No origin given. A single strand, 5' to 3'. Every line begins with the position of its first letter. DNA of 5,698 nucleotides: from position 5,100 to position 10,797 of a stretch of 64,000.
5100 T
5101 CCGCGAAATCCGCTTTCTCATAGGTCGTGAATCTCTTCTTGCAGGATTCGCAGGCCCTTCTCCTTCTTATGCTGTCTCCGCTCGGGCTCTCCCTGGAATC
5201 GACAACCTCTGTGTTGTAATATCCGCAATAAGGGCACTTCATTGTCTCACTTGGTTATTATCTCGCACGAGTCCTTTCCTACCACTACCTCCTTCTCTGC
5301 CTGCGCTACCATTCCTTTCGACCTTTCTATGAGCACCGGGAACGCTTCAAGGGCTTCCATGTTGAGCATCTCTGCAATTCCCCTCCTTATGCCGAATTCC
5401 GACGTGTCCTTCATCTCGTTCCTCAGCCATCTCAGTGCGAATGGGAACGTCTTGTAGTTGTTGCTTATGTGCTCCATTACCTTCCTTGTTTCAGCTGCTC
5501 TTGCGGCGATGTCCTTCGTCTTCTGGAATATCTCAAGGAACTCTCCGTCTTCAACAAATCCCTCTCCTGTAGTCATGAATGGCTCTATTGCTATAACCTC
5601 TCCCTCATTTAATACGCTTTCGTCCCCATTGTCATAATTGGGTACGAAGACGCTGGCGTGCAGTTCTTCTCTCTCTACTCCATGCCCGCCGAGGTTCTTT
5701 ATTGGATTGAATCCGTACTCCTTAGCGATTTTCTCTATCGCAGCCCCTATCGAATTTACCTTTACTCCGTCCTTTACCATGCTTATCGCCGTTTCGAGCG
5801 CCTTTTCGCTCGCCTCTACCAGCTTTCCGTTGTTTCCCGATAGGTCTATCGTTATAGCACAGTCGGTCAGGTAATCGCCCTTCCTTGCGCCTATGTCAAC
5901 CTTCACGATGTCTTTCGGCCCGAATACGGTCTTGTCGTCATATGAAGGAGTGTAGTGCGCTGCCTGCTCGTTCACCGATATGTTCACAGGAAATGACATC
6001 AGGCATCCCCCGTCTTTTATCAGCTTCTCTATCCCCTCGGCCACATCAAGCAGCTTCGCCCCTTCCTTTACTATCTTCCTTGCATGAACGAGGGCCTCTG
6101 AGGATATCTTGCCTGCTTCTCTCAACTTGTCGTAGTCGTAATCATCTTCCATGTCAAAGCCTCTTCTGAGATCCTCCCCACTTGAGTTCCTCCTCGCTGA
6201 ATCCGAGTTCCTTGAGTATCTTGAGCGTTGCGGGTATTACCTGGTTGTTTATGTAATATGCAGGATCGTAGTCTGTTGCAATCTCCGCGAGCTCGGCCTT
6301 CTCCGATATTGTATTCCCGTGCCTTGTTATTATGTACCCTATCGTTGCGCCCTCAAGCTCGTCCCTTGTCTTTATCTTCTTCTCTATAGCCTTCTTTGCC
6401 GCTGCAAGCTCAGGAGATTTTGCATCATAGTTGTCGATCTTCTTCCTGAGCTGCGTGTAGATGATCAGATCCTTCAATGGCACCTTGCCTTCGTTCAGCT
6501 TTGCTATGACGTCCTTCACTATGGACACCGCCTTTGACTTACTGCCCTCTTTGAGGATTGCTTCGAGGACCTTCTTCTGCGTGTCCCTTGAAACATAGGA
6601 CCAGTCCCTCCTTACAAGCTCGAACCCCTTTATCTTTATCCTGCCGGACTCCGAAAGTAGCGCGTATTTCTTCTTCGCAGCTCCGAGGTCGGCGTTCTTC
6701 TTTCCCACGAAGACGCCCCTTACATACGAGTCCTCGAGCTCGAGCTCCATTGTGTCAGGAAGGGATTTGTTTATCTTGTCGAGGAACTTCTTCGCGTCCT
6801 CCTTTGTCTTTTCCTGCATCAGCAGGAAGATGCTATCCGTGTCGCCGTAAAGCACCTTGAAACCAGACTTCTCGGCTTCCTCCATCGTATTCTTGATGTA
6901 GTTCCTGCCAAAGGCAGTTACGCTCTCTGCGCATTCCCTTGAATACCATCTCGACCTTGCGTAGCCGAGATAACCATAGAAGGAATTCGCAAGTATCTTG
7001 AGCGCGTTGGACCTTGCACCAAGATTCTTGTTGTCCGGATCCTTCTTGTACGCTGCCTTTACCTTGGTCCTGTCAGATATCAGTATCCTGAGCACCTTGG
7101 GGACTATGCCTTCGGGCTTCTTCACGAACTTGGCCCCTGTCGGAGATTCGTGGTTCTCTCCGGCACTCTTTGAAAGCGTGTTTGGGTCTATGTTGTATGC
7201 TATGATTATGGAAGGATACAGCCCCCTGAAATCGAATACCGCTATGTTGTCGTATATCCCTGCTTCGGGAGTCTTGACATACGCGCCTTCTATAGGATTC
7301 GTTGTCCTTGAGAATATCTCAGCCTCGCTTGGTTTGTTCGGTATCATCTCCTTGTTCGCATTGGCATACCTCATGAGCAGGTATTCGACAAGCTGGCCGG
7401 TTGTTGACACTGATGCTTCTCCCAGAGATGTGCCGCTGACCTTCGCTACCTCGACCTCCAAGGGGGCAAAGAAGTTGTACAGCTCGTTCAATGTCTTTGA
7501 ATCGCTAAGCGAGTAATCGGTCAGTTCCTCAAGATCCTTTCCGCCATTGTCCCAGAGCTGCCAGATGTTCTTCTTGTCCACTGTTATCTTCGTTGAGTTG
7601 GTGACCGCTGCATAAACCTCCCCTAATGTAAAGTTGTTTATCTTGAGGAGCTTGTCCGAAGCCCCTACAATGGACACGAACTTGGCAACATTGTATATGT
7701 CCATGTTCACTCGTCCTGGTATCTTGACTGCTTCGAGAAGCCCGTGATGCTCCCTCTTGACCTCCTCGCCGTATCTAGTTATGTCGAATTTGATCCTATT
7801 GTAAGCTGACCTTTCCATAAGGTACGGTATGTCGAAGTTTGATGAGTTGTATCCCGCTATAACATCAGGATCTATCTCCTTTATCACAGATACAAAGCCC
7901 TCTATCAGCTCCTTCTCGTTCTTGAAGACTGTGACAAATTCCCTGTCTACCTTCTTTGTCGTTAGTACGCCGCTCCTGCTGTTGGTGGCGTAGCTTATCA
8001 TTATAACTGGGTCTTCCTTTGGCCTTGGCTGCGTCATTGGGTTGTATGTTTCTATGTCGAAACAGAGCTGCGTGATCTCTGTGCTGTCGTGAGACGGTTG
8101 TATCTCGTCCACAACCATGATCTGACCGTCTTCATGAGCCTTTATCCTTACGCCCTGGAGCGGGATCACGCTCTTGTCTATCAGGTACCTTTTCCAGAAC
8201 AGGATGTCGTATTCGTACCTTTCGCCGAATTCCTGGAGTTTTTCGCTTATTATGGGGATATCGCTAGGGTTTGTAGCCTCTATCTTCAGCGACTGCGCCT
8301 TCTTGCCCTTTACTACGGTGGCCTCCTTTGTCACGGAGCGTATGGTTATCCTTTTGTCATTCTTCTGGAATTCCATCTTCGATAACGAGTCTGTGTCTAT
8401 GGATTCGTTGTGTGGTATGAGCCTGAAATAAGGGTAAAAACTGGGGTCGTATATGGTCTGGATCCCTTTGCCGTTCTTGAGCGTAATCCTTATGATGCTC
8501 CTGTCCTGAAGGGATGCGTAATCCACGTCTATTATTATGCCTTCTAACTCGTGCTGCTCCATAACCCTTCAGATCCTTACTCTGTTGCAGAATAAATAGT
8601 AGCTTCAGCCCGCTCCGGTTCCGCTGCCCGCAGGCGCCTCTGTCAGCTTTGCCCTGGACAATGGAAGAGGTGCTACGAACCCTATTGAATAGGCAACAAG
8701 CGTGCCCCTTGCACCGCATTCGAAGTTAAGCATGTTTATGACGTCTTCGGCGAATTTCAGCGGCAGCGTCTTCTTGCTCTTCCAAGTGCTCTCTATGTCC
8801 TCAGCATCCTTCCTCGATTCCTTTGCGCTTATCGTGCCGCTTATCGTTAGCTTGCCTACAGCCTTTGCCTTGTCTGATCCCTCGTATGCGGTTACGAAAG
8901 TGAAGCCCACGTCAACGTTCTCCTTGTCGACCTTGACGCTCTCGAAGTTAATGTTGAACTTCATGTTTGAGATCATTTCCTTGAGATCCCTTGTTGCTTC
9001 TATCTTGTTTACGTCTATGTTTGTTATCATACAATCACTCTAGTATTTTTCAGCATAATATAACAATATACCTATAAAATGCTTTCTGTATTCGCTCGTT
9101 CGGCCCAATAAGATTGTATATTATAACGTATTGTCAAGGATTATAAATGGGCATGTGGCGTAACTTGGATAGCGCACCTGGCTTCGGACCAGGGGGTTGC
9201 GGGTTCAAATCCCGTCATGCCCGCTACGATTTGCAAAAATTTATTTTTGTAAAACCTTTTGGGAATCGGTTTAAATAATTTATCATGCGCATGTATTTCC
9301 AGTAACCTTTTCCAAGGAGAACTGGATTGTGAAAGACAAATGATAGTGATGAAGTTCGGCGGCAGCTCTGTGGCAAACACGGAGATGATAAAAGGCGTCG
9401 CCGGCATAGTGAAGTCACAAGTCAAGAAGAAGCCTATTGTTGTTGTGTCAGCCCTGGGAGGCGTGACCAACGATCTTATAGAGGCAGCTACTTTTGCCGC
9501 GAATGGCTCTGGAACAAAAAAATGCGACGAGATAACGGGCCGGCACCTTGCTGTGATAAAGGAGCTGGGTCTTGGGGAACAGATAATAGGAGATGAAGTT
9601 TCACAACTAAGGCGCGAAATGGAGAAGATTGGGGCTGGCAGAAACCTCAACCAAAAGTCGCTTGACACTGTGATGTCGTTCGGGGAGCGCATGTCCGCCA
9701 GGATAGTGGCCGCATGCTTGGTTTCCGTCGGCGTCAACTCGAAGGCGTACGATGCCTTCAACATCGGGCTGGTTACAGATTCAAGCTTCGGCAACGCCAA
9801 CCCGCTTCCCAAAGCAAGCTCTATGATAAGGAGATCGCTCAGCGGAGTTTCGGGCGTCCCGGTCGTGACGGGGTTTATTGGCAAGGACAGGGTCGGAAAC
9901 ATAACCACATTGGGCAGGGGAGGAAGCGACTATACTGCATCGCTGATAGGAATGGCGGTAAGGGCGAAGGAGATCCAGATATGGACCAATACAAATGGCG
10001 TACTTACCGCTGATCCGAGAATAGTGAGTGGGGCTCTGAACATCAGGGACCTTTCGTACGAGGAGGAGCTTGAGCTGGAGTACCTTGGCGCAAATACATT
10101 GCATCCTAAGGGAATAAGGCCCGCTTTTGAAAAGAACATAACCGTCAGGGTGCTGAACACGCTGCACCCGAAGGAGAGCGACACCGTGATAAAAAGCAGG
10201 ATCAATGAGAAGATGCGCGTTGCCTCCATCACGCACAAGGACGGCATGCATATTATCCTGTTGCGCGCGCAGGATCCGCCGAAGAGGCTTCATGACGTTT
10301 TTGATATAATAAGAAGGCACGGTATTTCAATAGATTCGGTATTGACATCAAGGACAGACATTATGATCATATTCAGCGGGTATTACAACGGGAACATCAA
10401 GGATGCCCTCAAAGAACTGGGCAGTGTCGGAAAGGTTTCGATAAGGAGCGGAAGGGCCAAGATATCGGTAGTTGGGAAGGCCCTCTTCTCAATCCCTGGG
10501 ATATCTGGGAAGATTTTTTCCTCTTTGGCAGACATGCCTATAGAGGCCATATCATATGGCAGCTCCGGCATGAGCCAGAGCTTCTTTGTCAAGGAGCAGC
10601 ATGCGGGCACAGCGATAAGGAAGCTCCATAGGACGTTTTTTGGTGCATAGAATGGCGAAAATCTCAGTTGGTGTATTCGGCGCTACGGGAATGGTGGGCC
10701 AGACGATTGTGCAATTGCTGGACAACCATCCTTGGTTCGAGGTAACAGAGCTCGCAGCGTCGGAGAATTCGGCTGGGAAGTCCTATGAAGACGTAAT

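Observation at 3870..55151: Four dispersed paralogs of a pilin-like (class III signal peptide) LamG protein within 51 kb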

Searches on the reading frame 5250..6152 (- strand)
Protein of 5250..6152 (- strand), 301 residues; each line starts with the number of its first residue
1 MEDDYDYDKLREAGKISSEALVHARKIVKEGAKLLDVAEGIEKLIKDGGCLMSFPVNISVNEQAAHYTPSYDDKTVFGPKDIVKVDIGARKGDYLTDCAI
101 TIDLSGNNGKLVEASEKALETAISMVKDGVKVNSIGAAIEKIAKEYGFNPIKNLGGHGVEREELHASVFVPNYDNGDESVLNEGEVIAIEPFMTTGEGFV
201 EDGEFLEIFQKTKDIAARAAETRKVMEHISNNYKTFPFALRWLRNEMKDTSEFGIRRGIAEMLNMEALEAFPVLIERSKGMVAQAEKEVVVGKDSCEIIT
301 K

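Call 16: search_protein_families(library=pfam, proteins=[window:5250-6152:-], max_evalue=0.001)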
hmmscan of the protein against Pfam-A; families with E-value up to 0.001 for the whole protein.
window:5250-6152:- (301 aa): 1 family
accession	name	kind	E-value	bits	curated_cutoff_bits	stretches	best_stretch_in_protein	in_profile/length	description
PF00557.29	Peptidase_M24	-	1.1e-35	123.8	23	1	9-198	2-188/208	Metallopeptidase family M24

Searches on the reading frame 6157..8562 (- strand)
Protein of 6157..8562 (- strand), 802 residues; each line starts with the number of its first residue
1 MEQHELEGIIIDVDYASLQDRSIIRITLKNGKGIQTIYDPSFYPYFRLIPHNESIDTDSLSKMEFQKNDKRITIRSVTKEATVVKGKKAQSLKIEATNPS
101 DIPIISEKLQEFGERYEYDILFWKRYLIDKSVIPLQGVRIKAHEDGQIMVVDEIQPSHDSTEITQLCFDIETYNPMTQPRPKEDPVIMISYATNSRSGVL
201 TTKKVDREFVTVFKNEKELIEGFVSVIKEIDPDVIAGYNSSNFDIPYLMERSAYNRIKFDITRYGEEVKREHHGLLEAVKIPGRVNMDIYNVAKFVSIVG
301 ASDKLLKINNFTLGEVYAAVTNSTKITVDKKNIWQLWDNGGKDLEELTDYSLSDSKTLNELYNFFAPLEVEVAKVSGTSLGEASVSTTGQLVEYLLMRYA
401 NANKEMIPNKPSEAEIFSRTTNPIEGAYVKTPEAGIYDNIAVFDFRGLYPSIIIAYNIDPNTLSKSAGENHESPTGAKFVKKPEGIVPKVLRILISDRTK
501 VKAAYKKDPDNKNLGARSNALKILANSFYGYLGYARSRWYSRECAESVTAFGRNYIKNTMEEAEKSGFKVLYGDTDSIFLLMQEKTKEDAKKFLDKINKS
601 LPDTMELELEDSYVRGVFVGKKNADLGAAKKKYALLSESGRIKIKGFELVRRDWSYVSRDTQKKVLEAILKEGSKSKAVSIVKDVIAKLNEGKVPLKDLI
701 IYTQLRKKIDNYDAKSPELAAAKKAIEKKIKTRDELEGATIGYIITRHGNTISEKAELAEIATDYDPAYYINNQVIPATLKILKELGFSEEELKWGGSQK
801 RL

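Call 16: search_protein_families(library=pfam, proteins=[window:6157-8562:-], max_evalue=0.001)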
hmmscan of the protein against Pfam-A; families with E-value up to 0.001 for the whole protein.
window:6157-8562:- (802 aa): 4 families
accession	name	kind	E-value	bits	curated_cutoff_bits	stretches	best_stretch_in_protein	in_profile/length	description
PF00136.26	DNA_pol_B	-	1.9e-64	218.6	23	1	390-785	13-452/453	DNA polymerase family B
PF03104.25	DNA_pol_B_exo1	-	3e-30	105.9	23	1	115-294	3-229/242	DNA polymerase family B, exonuclease domain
PF10108.15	DNA_pol_B_exo2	-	7.9e-07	29.4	24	1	186-354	11-162/213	Predicted 3'-5' exonuclease related to the exonuclease domain of PolB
PF13482.12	RNase_H_2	-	0.00083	19.8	22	0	166-303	1-120/165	RNase_H superfamily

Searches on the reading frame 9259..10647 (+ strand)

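Call 16: search_protein_families(library=pfam, proteins=[window:9259-10647:+], max_evalue=0.001)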
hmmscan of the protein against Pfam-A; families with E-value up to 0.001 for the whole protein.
window:9259-10647:+ (463 aa): 4 families
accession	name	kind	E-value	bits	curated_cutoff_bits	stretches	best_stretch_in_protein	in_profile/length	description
PF00696.33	AA_kinase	-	2e-42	146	24.9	1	28-300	2-234/234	Amino acid kinase family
PF22468.2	ACT_9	-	2.6e-15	56.3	27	1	402-460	1-61/61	ACT domain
PF13840.12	ACT_7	-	1.4e-06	28.5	27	1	397-458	4-65/65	ACT domain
PF01842.31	ACT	-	1.6e-05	25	27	1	331-372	1-46/66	ACT domain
